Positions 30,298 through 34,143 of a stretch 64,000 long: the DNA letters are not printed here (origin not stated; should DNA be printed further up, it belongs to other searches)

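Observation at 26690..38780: Glt/Nfs-like envelope-complex gene cluster immediately downstream of mglBA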

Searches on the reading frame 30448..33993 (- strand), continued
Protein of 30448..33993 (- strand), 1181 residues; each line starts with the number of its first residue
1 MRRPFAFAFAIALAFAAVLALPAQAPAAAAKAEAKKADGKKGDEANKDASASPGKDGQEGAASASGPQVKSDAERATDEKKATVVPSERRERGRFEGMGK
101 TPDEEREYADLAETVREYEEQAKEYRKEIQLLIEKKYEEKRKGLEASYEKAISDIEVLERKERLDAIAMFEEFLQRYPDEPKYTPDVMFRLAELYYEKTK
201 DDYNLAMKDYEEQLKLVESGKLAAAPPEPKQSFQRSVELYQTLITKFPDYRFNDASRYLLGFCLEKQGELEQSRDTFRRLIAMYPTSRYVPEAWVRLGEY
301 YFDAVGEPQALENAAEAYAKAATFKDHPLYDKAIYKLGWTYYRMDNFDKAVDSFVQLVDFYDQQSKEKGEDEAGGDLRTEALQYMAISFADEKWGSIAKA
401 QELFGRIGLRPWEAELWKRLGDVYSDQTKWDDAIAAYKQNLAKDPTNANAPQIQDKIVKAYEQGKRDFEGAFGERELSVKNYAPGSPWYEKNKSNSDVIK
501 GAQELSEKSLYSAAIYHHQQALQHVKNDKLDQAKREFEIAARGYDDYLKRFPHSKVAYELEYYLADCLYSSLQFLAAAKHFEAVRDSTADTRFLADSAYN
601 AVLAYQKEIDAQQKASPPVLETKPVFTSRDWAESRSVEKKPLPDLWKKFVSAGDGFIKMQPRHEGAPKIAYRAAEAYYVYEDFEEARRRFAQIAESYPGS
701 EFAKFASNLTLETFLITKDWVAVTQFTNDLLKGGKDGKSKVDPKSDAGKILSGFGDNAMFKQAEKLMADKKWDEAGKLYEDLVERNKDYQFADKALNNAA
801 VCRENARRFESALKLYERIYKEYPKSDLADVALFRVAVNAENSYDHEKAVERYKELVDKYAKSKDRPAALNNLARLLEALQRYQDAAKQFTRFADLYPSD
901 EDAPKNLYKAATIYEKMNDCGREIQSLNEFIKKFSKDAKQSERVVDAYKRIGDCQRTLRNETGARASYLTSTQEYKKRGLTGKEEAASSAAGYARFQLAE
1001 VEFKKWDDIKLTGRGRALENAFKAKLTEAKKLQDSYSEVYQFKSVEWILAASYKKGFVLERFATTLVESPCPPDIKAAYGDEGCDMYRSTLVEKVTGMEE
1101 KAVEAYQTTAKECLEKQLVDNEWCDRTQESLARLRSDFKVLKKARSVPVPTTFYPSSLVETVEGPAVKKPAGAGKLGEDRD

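Call 28: find_encoding_contigs(protein=P0197, flank=10000, max_places=1)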
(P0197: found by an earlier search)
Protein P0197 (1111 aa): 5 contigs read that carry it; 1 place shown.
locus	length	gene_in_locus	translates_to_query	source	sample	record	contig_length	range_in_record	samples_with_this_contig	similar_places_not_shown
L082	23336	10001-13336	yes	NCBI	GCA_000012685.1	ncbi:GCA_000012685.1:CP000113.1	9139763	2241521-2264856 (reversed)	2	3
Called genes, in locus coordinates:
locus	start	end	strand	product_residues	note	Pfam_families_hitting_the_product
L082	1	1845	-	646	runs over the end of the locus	PF00069:Pkinase, PF07714:PK_Tyr_Ser-Thr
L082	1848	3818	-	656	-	PF04773:FecR (faint)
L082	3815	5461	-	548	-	PF13620:CarboxypepD_reg, PF26591:DUF8186_C (faint), PF08308:PEGA (faint), PF13620:CarboxypepD_reg, PF13715:CarbopepD_reg_2 (weak)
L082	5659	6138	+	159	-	PF03259:Robl_LC7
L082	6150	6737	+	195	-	PF00025:Arf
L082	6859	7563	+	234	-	-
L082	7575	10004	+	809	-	PF13432:TPR_16 (faint), PF00515:TPR_1 (faint), PF07719:TPR_2 (faint), PF13174:TPR_6 (faint), PF13176:TPR_7 (faint), PF13428:TPR_14 (faint), PF14559:TPR_19 (faint)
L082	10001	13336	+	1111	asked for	PF13424:TPR_12 (faint), PF13525:YfiO (faint), PF07719:TPR_2 (faint), PF13174:TPR_6 (faint), PF13428:TPR_14 (faint), PF14559:TPR_19 (faint), PF24575:TPR_Slam (faint), PF13432:TPR_16 (weak), +2 more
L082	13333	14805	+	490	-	-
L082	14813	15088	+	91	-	-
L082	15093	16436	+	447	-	-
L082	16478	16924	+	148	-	PF00027:cNMP_binding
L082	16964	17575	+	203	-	-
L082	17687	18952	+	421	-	-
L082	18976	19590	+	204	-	PF02563:Poly_export, PF10531:SLBB, PF22461:SLBB_2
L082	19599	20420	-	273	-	PF00459:Inositol_P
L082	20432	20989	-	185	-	PF08534:Redoxin, PF00578:AhpC-TSA, PF13098:Thioredoxin_2 (weak), PF00085:Thioredoxin, PF13905:Thioredoxin_8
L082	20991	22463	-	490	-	PF01225:Mur_ligase, PF08245:Mur_ligase_M, PF02875:Mur_ligase_C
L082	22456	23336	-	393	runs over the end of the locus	PF00144:Beta-lactamase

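Call 52: find_encoding_contigs(protein=P0003, flank=10000, max_places=1)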
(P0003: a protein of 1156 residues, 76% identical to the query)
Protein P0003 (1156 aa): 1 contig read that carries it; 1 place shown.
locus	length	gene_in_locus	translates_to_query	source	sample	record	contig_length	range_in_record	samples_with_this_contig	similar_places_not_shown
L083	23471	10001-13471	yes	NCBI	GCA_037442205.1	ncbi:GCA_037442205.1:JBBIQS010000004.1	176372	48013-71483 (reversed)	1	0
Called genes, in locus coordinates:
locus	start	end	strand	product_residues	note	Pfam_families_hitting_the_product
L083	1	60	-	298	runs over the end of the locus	PF01497:Peripla_BP_2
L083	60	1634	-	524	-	PF04885:Stig1 (weak)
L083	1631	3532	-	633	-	PF07715:Plug, PF00593:TonB_dep_Rec_b-barrel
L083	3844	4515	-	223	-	PF00730:HhH-GPD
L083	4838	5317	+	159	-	PF03259:Robl_LC7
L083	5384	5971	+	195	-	PF00025:Arf (weak)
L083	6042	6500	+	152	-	-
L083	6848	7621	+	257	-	-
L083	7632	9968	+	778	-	PF00515:TPR_1 (faint), PF07719:TPR_2 (faint), PF13174:TPR_6 (faint), PF13181:TPR_8 (faint), PF13432:TPR_16 (faint), PF14559:TPR_19 (faint), PF12895:ANAPC3 (faint), PF28559:TPR_SusR (faint), +1 more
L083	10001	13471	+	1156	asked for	PF13432:TPR_16 (faint), PF00515:TPR_1 (faint), PF07719:TPR_2 (faint), PF13176:TPR_7 (faint), PF13181:TPR_8 (faint), PF13371:TPR_9 (faint), PF13174:TPR_6 (weak), PF19867:DUF6340 (weak), +5 more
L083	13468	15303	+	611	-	-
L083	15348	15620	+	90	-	-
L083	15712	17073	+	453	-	-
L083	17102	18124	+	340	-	-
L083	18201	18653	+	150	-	PF00027:cNMP_binding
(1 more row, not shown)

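Call 53: find_encoding_contigs(protein=P0014, flank=10000, max_places=1)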
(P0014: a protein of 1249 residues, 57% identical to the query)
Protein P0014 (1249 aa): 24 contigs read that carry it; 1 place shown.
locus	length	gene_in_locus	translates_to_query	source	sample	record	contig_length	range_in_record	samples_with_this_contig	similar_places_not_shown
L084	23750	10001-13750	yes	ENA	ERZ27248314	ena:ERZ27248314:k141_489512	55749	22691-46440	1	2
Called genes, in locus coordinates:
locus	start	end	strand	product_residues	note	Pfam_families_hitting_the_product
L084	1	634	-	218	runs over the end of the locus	PF02254:TrkA_N, PF02080:TrkA_C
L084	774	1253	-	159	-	PF03840:SecG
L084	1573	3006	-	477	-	PF00483:NTP_transferase, PF12804:NTP_transf_3, PF25084:LbH_EIF2B, PF00132:Hexapep (weak), PF25087:GMPPB_C, PF00132:Hexapep (weak)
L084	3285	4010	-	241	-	-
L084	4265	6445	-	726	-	PF01966:HD, PF13328:HD_4, PF04607:RelA_SpoT, PF02824:TGS, PF19296:RelA_AH, PF28438:RelA_RIS, PF01842:ACT, PF13291:ACT_4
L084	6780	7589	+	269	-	-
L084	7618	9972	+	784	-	PF13424:TPR_12 (faint), PF00515:TPR_1 (faint), PF13174:TPR_6 (faint), PF13432:TPR_16 (faint), PF14559:TPR_19 (faint), PF07719:TPR_2 (faint), PF13176:TPR_7 (faint), PF13181:TPR_8 (faint), +1 more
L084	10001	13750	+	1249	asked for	PF13174:TPR_6 (faint), PF13424:TPR_12 (faint), PF00515:TPR_1 (faint), PF07719:TPR_2 (faint), PF13428:TPR_14 (faint), PF13432:TPR_16 (faint), PF14559:TPR_19 (faint)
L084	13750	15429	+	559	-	-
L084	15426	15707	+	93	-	-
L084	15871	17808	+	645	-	-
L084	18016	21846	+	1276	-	PF13517:FG-GAP_3 (weak), PF25292:Beta-prop_CGLA (faint), PF06832:BiPBP_C (faint)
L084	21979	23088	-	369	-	PF19187:HTH_PafC, PF25583:WCX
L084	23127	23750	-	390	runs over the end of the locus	PF13280:WYL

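Call 54: find_encoding_contigs(protein=P0170, flank=10000, max_places=1)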
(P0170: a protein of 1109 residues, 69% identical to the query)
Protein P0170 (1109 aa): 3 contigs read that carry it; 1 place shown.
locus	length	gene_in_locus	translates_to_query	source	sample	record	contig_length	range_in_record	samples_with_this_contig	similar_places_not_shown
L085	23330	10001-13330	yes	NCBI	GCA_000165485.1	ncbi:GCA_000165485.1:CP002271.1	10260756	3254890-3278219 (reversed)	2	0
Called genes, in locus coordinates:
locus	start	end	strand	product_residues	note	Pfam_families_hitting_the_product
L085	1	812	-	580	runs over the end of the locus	PF00069:Pkinase, PF07714:PK_Tyr_Ser-Thr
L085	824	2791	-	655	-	PF04773:FecR (faint)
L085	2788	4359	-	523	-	PF13620:CarboxypepD_reg (weak), PF08308:PEGA (faint), PF13620:CarboxypepD_reg, PF13715:CarbopepD_reg_2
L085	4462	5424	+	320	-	-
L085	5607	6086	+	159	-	PF03259:Robl_LC7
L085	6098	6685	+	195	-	PF00025:Arf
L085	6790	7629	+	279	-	-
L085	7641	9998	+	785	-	PF13432:TPR_16 (faint), PF07719:TPR_2 (faint), PF14559:TPR_19 (faint), PF13181:TPR_8 (faint)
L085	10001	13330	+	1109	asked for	PF00515:TPR_1 (faint), PF07719:TPR_2 (faint), PF13428:TPR_14 (faint), PF13432:TPR_16 (faint), PF13525:YfiO (faint), PF14559:TPR_19 (weak), PF13174:TPR_6 (weak), PF13424:TPR_12 (weak)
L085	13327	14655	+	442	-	-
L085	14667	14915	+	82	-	-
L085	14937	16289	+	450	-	-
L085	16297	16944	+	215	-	-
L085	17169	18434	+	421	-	-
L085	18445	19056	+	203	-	PF02563:Poly_export, PF10531:SLBB, PF22461:SLBB_2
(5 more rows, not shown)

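Call 55: search_protein_families(library=ncbifam, max_evalue=0.01, proteins=[L082:6859-7563:+, L082:7575-10004:+, L082:10001-13336:+, L082:13333-14805:+, L082:14813-15088:+, L082:15093-16436:+, L082:16964-17575:+, L082:17687-18952:+, L082:18976-19590:+])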
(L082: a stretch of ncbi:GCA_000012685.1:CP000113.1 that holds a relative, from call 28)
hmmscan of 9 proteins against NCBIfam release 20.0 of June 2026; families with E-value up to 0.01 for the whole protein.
L082:6859-7563:+ (234 aa): 0 families

L082:7575-10004:+ (809 aa): 8 families
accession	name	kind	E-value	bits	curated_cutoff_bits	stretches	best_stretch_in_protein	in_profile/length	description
NF033756.1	gliding_GltC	equivalog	1e-18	67.4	450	1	16-453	60-494/622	adventurous gliding motility protein GltC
TIGR02795.1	tol_pal_ybgF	equivalog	9.3e-14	52.1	90.1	1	325-401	4-80/119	tol-pal system protein YbgF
TIGR02917.1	PEP_TPR_lipo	equivalog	1e-05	23.7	312.2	1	289-388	127-221/899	XrtA/PEP-CTERM system TPR-repeat protein PrsT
NF051867.1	ProtaseAdptRcdA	equivalog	0.00098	19.1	170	1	507-570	74-135/158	protease adaptor protein RcdA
TIGR02552.1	LcrH_SycD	equivalog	0.00098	18.9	104.8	0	323-384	18-76/136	SycD/LcrH family type III secretion system chaperone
NF052312.1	T9SS_PorW_SprE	equivalog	0.0011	17.8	250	1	287-396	139-251/716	type IX secretion system periplasmic lipoprotein PorW/SprE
TIGR02168.1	SMC_prok_B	equivalog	0.0012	16.7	567.35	1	435-741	255-552/1181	chromosome segregation protein SMC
NF045780.1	TrlF_fam_ATP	equivalog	0.0019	17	350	1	444-800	435-794/944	TrlF family AAA-like ATPase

L082:10001-13336:+ (1111 aa): 7 families
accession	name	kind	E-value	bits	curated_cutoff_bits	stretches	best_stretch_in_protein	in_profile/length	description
TIGR02795.1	tol_pal_ybgF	equivalog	1.1e-43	148.6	90.1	5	765-868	8-111/119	tol-pal system protein YbgF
TIGR03302.1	OM_YfiO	subfamily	1.8e-18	66.9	81.4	3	762-887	36-165/239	outer membrane protein assembly factor BamD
NF008068.0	PRK10803.1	equivalog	1.8e-11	44.5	383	2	697-792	155-250/263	cell division protein CpoB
NF052312.1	T9SS_PorW_SprE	equivalog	1.4e-06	27.3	250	1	169-227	562-620/716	type IX secretion system periplasmic lipoprotein PorW/SprE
NF040959.1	MamA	equivalog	5.9e-06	25.9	200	0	726-856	41-162/204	magnetosome protein MamA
NF033762.1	social_mot_Tgl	equivalog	0.00019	20.8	225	0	841-909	178-241/252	social motility TPR repeat lipoprotein Tgl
NF008756.0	PRK11788.1-4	equivalog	0.009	15.1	474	0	684-753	106-172/389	lipopolysaccharide assembly protein LapB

L082:13333-14805:+ (490 aa): 22 families
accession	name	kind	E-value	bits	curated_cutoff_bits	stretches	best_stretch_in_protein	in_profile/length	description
NF033758.1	gliding_GltE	equivalog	5.6e-35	121.1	225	1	90-427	67-404/411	adventurous gliding motility TPR repeat lipoprotein GltE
TIGR02521.1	type_IV_pilW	equivalog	1e-27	97.2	154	3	217-384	37-198/234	type IV pilus biogenesis/stability protein PilW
TIGR02917.1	PEP_TPR_lipo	equivalog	1.5e-26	92.5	312.2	3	165-282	317-434/899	XrtA/PEP-CTERM system TPR-repeat protein PrsT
NF040959.1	MamA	equivalog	1.6e-23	83.2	200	2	232-358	58-184/204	magnetosome protein MamA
NF033762.1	social_mot_Tgl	equivalog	3.1e-18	66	225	2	231-304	51-125/252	social motility TPR repeat lipoprotein Tgl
NF033920.0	C39_PA2778_fam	equivalog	2.8e-15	56.4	150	3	221-310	166-255/255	PA2778 family cysteine peptidase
TIGR02552.1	LcrH_SycD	equivalog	2.1e-11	43.7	104.8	1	198-310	5-117/136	SycD/LcrH family type III secretion system chaperone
NF002725.1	PRK02603.1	equivalog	1.7e-10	41.1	143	1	109-166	72-129/173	photosystem I assembly protein Ycf3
NF047507.1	TPR_BatC_Lepto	exception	1.1e-09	38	175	0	218-286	65-137/214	TPR repeat-containing protein BatC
NF008520.0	PRK11447.1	equivalog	1.7e-09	36.1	858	1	89-353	365-643/1157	cellulose synthase complex outer membrane protein BcsC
NF008391.2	PRK11189.1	equivalog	3.7e-09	36.5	250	1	252-320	72-140/297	lipoprotein NlpI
NF052415.1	T3SS_chap_SctY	equivalog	2.4e-08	34.5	70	1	209-273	4-68/106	type III secretion apparatus assembly chaperone SctY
TIGR03939.1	PGA_TPR_OMP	equivalog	1.9e-07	29.7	366.65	2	80-249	24-192/800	poly-beta-1,6 N-acetyl-D-glucosamine export porin PgaA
NF047371.1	FlcA_CTERM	equivalog_domain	1.5e-06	27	300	1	88-341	326-535/646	periplasmic flagellar collar protein FlcA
TIGR04510.1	mod_pep_cyc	subfamily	4.8e-06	25.4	400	1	258-341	480-564/814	putative peptide modification system cyclase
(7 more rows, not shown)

L082:14813-15088:+ (91 aa): 1 family
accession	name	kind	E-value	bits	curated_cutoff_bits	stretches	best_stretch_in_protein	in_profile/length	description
NF033764.1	gliding_CglF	equivalog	3.6e-08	33.3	90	1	2-87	1-86/88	adventurous gliding motility protein CglF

L082:15093-16436:+ (447 aa): 4 families
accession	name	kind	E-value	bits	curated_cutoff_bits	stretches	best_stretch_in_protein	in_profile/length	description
NF033760.1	gliding_GltG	equivalog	2.5e-46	158.5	650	1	27-447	224-649/650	adventurous gliding motility protein GltG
NF033768.1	myxo_SS_tail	domain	4.7e-31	106.8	40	1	354-443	2-91/92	AgmX/PglI C-terminal domain-containing protein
NF033761.1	gliding_GltJ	equivalog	2e-17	63.6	450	1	360-443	588-671/671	adventurous gliding motility protein GltJ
TIGR01352.1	tonB_Cterm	subfamily_domain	7.7e-06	26.2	27.1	1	380-445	9-75/76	TonB family protein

L082:16964-17575:+ (203 aa): 1 family
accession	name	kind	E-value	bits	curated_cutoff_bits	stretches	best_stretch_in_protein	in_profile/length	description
TIGR02927.1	SucB_Actino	equivalog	0.0034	16.2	423.45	1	11-79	289-356/579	2-oxoglutarate dehydrogenase, E2 component, dihydrolipoamide succinyltransferase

L082:17687-18952:+ (421 aa): 0 families

L082:18976-19590:+ (204 aa): 5 families
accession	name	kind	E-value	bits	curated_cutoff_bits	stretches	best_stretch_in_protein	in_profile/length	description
TIGR03027.2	pepcterm_export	equivalog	4.1e-33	114.5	180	1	47-204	5-169/169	XrtA/PEP-CTERM system exopolysaccharide export protein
TIGR03028.1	EpsE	equivalog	7.9e-31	107.2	262.65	1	46-200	3-160/239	polysaccharide export protein EpsE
NF041843.1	EpsY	equivalog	4.9e-25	88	320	1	36-199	44-210/211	exopolysaccharide export protein EpsY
NF011658.0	PRK15078.1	subfamily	5.9e-25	87.8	333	1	46-201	86-251/380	polysaccharide export protein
NF011722.0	PRK15175.1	equivalog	8.6e-05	21.5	456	1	73-146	111-183/355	Vi polysaccharide ABC transporter protein VexA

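Call 76: search_protein_representatives(protein=window:30448-33993:-)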
Query: 1181 residues. Proteins with E-value up to 0.001 (for the whole library): 10084; up to 1e-10: 4215; up to 1e-30: 1132. The best 150 are listed.
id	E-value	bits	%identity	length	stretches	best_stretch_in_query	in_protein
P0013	0.0e+00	1460.0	59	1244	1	57-1159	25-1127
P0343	1.3e-297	1007.1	49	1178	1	72-1165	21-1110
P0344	9.4e-294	994.3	47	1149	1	66-1171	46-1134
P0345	3.7e-273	926.1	46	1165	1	97-1179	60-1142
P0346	4.4e-258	876.2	43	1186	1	108-1167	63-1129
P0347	9.0e-254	861.9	44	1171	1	104-1168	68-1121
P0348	1.3e-243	828.2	44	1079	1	106-1159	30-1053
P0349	1.2e-239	815.1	41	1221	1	22-1151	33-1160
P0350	4.3e-238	810.0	42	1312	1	30-1146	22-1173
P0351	2.0e-234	797.8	42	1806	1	75-1146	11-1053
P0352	3.0e-229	780.7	39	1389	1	103-1151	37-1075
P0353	1.4e-226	771.9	39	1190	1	115-1148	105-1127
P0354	2.5e-221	754.5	41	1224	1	110-1151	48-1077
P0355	3.6e-221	754.0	41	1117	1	110-1143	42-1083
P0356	6.9e-204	696.7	38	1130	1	64-1136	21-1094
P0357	7.9e-202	689.9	39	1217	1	78-1137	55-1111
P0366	1.1e-175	603.4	35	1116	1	110-1161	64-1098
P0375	6.6e-167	574.3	37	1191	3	93-396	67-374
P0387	3.0e-150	519.1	34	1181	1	92-1135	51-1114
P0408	1.5e-128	447.2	31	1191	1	100-1136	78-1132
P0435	4.4e-112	392.7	31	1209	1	106-1155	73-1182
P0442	6.6e-110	385.5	29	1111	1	113-1138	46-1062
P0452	3.2e-104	366.7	30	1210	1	37-1075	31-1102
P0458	1.9e-99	350.9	29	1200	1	52-1168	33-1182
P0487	1.6e-90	321.3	28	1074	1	111-1111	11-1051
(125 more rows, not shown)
